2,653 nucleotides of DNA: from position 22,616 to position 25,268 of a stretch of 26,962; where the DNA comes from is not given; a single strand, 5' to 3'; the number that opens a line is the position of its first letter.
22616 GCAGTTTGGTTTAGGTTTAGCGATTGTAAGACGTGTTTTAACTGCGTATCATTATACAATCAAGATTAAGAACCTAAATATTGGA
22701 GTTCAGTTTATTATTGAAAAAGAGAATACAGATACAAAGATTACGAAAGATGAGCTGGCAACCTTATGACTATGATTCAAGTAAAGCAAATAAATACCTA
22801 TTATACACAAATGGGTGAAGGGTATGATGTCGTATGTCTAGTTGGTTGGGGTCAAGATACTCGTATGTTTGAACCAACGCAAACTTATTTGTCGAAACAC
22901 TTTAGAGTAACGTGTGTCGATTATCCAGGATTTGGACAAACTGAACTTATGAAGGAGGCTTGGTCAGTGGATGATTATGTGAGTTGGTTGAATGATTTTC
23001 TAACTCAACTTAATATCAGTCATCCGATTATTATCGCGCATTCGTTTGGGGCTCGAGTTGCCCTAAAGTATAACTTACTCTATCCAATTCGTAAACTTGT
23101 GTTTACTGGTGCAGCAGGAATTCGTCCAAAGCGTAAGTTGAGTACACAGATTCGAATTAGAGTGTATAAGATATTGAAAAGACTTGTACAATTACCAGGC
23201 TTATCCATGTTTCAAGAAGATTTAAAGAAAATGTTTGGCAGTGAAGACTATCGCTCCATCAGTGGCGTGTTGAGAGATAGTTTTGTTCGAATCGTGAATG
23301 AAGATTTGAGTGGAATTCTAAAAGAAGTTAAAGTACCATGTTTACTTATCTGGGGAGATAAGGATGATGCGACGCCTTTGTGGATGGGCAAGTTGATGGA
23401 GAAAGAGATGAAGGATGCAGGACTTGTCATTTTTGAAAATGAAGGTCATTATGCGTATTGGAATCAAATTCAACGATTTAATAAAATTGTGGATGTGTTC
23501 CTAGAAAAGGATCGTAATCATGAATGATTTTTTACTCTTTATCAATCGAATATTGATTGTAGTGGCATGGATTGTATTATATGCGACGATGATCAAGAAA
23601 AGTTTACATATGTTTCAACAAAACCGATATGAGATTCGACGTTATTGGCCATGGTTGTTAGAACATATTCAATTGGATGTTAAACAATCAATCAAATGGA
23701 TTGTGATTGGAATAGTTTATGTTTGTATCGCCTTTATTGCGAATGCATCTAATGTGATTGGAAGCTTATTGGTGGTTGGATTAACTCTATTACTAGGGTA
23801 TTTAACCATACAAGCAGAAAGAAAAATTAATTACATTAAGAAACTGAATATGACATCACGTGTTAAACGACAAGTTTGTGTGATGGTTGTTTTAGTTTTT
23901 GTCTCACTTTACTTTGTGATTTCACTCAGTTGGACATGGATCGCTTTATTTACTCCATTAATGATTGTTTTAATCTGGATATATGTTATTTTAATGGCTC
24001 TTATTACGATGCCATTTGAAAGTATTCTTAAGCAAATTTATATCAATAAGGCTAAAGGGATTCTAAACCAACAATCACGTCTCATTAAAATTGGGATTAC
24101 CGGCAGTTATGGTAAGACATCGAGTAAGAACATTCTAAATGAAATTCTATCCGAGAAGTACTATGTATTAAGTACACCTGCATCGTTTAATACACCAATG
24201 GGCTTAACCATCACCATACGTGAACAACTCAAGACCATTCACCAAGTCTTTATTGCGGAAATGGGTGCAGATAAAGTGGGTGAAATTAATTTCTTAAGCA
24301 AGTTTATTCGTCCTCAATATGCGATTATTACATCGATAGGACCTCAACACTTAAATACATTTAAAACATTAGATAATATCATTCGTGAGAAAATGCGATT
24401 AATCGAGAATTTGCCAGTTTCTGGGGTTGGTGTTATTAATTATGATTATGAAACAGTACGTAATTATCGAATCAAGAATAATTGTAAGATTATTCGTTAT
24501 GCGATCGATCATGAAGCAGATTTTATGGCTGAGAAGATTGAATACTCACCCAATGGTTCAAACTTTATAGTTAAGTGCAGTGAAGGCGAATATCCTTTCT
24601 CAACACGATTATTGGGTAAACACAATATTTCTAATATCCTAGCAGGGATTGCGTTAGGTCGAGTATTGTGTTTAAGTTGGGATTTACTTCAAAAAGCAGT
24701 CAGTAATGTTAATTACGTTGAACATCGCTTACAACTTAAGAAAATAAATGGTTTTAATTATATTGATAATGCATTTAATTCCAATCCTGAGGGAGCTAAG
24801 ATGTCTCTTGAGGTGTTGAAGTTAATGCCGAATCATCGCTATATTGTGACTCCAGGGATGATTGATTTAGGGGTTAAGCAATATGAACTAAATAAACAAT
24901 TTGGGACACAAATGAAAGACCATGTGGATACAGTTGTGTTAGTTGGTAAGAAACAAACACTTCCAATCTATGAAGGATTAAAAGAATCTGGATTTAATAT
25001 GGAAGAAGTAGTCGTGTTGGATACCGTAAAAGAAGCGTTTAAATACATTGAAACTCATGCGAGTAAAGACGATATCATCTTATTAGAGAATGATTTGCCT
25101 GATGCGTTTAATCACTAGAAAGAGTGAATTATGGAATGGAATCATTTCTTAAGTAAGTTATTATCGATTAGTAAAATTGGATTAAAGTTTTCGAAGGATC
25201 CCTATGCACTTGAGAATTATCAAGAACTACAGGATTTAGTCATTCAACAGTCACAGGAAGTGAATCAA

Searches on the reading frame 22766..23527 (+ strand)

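Call 50: search_protein_families(library=pfam, proteins=[window:22766-23527:+], max_evalue=0.00001)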
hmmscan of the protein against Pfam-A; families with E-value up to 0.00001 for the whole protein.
window:22766-23527:+ (253 aa): 5 families
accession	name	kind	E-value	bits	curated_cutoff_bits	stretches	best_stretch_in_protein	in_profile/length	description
PF00561.26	Abhydrolase_1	-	1.8e-18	67.6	25.8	1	22-128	3-112/245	alpha/beta hydrolase fold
PF12697.13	Abhydrolase_6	-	3.3e-16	61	26.3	1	22-234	1-211/217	Alpha/beta hydrolase family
PF06342.18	DUF1057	-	4.3e-09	36.3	21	1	43-235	60-250/297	Alpha/beta hydrolase of unknown function (DUF1057)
PF12146.15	Hydrolase_4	-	1e-08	35.3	27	1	27-207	12-209/239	Serine aminopeptidase, S33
PF08386.16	Abhydrolase_4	-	3e-07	31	21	1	187-248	32-93/103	TAP-like protein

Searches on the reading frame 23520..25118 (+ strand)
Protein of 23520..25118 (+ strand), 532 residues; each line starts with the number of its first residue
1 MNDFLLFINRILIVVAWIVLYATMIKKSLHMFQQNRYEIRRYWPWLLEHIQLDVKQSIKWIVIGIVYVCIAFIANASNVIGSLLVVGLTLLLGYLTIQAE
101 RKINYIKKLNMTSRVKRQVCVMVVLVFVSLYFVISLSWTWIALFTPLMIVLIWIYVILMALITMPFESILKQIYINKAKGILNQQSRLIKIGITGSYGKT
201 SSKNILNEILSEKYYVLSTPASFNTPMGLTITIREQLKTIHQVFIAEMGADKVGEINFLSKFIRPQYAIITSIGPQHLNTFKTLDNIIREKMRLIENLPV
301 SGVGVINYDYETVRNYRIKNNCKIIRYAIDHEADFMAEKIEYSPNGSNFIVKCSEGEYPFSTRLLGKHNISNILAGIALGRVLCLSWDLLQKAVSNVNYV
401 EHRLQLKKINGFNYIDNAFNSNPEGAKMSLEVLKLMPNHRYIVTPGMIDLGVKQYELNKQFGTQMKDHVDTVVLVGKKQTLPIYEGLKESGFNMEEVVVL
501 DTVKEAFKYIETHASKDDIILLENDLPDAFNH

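Call 50: search_protein_families(library=pfam, proteins=[window:23520-25118:+], max_evalue=0.00001)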
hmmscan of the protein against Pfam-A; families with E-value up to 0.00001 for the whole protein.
window:23520-25118:+ (532 aa): 2 families
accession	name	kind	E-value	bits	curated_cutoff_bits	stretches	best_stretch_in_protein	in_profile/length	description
PF08245.18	Mur_ligase_M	-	6.9e-45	153.9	24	1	193-379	1-199/200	Mur ligase middle domain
PF02875.26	Mur_ligase_C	-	2.3e-12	48.3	28.4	1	402-522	1-123/127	Mur ligase, glutamate ligase domain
